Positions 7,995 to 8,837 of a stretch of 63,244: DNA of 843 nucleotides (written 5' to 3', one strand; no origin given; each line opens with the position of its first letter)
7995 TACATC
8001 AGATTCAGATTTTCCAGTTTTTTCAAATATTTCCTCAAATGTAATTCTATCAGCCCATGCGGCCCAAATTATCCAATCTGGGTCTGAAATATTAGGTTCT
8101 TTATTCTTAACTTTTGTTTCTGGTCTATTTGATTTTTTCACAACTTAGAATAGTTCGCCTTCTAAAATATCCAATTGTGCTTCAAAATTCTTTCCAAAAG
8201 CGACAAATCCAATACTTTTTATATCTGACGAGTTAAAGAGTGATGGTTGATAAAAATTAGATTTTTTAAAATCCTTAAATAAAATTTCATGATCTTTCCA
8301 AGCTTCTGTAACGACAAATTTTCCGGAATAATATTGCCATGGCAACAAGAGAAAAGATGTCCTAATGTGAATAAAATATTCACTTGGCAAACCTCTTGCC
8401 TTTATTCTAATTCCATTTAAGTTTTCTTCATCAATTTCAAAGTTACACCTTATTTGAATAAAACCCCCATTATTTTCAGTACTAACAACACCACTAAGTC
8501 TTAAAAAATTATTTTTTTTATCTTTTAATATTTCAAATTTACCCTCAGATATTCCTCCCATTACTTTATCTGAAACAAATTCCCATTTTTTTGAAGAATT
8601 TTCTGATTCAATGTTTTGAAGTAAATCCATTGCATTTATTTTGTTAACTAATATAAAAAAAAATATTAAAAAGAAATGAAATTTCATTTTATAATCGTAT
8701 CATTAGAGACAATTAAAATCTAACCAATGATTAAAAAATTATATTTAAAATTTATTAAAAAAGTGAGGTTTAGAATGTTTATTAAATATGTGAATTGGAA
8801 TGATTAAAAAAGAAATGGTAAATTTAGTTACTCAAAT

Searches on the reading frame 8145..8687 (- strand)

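Call 3: search_protein_families(library=pfam, proteins=[window:8145-8687:-], max_evalue=0.01)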
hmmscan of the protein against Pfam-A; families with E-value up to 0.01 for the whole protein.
window:8145-8687:- (180 aa): 1 family
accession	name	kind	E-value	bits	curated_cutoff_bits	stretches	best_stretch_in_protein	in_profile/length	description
PF08547.18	CIA30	-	1.4e-23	84.2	24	1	26-166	3-148/157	Complex I intermediate-associated protein 30 (CIA30)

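Call 4: search_protein_families(library=ncbifam, proteins=[window:8145-8687:-], max_evalue=0.01)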
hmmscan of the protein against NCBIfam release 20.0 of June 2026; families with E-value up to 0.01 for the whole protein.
window:8145-8687:- (180 aa): 0 families
